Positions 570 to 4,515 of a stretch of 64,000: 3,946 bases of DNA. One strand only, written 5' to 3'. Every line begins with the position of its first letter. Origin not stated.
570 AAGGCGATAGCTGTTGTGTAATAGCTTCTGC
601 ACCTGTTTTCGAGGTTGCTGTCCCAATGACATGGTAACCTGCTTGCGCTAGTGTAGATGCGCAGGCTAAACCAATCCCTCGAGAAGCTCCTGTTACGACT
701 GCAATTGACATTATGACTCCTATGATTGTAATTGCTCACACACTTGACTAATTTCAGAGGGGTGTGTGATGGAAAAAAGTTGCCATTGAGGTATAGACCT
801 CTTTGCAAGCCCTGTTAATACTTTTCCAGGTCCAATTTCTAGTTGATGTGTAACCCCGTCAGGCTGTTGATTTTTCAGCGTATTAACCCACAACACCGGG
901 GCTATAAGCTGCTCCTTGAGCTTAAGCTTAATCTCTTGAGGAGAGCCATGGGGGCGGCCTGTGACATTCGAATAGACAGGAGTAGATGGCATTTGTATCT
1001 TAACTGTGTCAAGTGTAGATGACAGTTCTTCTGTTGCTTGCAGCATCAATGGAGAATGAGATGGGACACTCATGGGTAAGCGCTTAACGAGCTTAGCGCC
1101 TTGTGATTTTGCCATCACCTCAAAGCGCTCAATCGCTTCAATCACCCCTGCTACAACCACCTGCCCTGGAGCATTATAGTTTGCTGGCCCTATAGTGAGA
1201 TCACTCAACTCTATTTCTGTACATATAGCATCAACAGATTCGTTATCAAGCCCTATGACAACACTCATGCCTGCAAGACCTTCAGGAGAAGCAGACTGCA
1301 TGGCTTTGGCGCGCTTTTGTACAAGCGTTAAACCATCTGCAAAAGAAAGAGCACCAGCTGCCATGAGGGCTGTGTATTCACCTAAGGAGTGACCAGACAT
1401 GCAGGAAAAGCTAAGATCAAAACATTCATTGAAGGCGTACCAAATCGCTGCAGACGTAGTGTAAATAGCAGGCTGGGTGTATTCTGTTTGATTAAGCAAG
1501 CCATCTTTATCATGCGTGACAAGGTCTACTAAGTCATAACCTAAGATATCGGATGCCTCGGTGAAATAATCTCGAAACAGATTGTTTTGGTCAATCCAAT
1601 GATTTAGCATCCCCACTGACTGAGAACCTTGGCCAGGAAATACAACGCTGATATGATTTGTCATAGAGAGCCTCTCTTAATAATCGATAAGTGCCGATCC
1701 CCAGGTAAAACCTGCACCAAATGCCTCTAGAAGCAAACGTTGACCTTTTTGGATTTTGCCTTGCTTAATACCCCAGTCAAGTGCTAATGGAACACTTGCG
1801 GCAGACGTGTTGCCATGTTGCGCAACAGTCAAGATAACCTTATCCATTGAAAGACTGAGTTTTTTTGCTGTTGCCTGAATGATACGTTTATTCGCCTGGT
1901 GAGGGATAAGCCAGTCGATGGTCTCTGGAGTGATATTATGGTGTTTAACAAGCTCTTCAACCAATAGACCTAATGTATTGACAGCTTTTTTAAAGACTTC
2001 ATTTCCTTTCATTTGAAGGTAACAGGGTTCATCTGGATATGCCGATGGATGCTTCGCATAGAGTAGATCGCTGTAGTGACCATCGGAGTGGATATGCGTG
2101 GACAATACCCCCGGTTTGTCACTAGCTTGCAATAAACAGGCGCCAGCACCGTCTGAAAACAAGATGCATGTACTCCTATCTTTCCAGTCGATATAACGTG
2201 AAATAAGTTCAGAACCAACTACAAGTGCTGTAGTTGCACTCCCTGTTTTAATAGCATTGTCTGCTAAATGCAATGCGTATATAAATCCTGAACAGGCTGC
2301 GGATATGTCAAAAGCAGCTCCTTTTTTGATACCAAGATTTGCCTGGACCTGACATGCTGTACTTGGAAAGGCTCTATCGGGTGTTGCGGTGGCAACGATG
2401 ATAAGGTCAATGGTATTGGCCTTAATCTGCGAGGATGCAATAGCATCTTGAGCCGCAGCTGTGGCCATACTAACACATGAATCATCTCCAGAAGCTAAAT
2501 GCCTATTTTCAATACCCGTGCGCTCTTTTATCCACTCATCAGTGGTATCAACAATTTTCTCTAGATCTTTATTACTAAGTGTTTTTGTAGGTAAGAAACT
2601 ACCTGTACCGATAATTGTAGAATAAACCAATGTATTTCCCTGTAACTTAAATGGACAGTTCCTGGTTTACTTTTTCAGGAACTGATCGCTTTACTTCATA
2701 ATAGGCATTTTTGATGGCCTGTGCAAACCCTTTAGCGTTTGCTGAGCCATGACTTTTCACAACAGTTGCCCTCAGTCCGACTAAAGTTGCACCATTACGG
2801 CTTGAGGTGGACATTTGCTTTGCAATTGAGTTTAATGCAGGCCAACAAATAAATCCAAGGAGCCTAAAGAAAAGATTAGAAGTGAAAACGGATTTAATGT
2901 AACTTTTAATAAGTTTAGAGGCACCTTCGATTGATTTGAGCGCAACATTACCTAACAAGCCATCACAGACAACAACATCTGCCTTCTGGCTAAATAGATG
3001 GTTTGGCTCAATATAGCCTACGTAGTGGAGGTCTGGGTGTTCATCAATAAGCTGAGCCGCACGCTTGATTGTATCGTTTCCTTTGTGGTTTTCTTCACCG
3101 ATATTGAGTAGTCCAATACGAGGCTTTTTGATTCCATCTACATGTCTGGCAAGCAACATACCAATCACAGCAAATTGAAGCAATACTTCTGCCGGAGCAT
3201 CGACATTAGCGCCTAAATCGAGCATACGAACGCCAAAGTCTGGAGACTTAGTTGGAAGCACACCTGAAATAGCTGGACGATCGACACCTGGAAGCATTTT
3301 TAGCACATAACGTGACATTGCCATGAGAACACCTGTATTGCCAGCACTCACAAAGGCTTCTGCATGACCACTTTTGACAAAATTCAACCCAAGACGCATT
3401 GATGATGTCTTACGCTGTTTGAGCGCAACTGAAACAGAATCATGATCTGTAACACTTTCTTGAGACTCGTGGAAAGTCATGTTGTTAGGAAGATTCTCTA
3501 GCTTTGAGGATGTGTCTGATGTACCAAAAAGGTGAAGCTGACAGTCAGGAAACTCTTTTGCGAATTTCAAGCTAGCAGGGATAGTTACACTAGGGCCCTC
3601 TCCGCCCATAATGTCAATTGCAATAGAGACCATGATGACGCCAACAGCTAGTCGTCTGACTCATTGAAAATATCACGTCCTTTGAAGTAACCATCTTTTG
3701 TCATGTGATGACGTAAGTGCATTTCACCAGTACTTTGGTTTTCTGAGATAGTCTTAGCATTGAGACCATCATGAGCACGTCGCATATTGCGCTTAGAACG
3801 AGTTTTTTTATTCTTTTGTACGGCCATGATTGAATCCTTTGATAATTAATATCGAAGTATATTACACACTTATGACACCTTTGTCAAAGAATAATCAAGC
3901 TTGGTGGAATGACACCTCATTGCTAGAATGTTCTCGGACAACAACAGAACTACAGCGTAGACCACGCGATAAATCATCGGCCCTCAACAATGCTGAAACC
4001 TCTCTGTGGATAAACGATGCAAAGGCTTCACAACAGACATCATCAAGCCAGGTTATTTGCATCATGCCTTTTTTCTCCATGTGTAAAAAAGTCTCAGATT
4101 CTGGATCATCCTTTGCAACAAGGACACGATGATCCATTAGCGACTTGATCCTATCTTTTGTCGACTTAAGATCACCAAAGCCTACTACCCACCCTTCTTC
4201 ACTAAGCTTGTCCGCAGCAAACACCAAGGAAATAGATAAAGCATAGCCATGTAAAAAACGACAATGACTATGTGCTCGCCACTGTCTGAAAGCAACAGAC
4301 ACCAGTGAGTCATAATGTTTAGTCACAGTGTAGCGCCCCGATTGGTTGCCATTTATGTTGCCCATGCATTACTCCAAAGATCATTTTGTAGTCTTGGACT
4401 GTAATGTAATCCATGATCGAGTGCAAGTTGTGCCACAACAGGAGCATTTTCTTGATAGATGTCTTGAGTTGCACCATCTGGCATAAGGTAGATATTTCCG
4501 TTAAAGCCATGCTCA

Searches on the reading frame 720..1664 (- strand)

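Call 26: search_protein_families(library=pfam, max_evalue=0.000001, proteins=[window:720-1664:-])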
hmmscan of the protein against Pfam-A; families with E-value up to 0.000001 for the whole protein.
window:720-1664:- (314 aa): 1 family
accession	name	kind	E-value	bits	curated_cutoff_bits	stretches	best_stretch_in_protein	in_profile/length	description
PF00698.26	Acyl_transf_1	-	1.2e-27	97.7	32.7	1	8-266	3-254/319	Acyl transferase domain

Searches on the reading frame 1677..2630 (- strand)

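Call 26: search_protein_families(library=pfam, max_evalue=0.000001, proteins=[window:1677-2630:-])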
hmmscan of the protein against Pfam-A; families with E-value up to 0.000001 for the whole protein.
window:1677-2630:- (317 aa): 5 families
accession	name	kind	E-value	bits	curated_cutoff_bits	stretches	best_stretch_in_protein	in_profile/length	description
PF08541.16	ACP_syn_III_C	-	4e-35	120.3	26.6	1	230-316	3-89/90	3-Oxoacyl-[acyl-carrier-protein (ACP)] synthase III C terminal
PF08545.16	ACP_syn_III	-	9.6e-32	109.2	24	1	107-184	1-80/80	3-Oxoacyl-[acyl-carrier-protein (ACP)] synthase III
PF00108.29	Thiolase_N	-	3.2e-08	33.7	26.4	1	37-145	8-117/260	Thiolase, N-terminal domain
PF08392.18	FAE1_CUT1_RppA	-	2.9e-07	30.6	27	0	43-170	74-206/290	FAE1/Type III polyketide synthase-like protein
PF00109.32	ketoacyl-synt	-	5.7e-07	29.8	20.8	0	36-165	102-225/252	Beta-ketoacyl synthase, N-terminal domain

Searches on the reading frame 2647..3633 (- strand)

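Call 26: search_protein_families(library=pfam, max_evalue=0.000001, proteins=[window:2647-3633:-])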
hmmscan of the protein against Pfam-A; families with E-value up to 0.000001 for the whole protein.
window:2647-3633:- (328 aa): 1 family
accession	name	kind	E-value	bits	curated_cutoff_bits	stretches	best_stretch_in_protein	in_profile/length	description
PF02504.20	FA_synthesis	-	3.8e-85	286.3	29.1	1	2-319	1-322/324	Fatty acid synthesis protein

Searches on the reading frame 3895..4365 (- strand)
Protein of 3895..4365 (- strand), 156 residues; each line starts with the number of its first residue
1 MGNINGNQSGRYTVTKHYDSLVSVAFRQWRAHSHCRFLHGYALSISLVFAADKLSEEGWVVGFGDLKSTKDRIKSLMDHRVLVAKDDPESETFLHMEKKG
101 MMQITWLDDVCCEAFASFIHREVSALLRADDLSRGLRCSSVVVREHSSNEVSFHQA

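Call 26: search_protein_families(library=pfam, max_evalue=0.000001, proteins=[window:3895-4365:-])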
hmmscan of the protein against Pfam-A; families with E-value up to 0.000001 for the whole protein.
window:3895-4365:- (156 aa): 1 family
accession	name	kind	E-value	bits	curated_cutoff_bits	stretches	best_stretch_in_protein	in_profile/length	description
PF01242.24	PTPS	-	5.4e-15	55.9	22.4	1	24-153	10-118/121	6-pyruvoyl tetrahydropterin synthase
